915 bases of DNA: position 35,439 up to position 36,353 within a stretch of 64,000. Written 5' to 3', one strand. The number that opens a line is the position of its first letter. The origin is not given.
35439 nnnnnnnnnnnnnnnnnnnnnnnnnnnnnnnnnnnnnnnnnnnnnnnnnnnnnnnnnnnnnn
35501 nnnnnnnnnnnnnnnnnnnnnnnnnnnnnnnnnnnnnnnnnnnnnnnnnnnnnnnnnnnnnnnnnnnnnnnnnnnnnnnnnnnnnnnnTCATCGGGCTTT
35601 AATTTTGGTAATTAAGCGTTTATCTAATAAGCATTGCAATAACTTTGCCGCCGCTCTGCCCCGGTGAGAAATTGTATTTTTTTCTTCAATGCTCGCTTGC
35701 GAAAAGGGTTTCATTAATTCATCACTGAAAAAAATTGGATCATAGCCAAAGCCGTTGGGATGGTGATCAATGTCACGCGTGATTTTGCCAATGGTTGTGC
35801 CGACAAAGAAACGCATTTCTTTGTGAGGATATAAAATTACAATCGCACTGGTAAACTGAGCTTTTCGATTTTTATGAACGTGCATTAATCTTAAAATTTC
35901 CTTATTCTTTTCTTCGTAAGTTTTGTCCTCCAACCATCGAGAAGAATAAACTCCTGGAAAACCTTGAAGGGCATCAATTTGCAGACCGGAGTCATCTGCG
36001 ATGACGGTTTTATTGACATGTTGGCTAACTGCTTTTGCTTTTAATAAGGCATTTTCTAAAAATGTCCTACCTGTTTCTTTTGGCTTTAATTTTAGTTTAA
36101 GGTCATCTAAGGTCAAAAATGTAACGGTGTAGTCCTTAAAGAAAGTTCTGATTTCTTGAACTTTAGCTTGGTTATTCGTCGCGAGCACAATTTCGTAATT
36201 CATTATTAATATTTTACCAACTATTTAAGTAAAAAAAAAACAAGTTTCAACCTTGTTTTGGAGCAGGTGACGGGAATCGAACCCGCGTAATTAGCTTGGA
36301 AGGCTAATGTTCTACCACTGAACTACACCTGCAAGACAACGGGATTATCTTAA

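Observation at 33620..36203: Translationally coupled rdgB / HxxxDG condensation-like acyltransferase / zinc-ribbon 6-TM protein operon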

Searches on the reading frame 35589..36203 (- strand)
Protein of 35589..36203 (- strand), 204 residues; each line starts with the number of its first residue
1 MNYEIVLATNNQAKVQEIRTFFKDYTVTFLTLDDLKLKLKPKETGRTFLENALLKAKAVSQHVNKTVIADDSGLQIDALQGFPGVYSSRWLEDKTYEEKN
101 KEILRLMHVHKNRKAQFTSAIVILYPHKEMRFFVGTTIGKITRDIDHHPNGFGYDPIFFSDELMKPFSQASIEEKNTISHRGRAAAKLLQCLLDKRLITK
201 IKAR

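Call 4: search_protein_families(library=pfam, proteins=[window:35589-36203:-], max_evalue=0.1)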
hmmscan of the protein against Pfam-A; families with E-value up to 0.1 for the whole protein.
window:35589-36203:- (204 aa): 2 families
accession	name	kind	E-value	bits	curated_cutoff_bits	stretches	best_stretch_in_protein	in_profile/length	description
PF01725.21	Ham1p_like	-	3.2e-57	193.9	22.5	1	5-190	1-185/186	Ham1 family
PF19930.4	DUF6393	-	0.07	14.1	26.9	0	28-69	14-58/96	Family of unknown function (DUF6393)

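Call 5: search_protein_families(library=ncbifam, proteins=[window:35589-36203:-], max_evalue=0.1)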
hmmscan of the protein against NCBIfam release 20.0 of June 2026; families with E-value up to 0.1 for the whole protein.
window:35589-36203:- (204 aa): 8 families
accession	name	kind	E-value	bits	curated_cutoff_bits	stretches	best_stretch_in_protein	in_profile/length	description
NF011397.0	PRK14822.1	equivalog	4.7e-56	189.3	234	1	4-192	3-193/201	XTP/dITP diphosphatase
TIGR00042.1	TIGR00042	equivalog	5.5e-55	185.6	145.35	1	4-192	1-183/184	RdgB/HAM1 family non-canonical purine NTP pyrophosphatase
NF011399.0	PRK14824.1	subfamily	2.2e-49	167.7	267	1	4-192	4-200/206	putative deoxyribonucleotide triphosphate pyrophosphatase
NF011398.0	PRK14823.1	equivalog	4.8e-44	150.5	272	1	4-193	2-189/191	non-canonical purine NTP diphosphatase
NF011401.0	PRK14826.1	equivalog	3.1e-39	134.7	268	1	4-192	10-216/226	putative deoxyribonucleotide triphosphate pyrophosphatase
NF011396.0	PRK14821.1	equivalog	3.9e-39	134.1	203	1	4-194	2-182/185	XTP/dITP diphosphatase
NF002698.0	PRK02491.1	equivalog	5.3e-38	130.9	301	1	4-191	129-319/328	nucleoside-triphosphate diphosphatase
NF011400.0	PRK14825.1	equivalog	6.9e-34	117.3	246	1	6-194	5-196/199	putative deoxyribonucleotide triphosphate pyrophosphatase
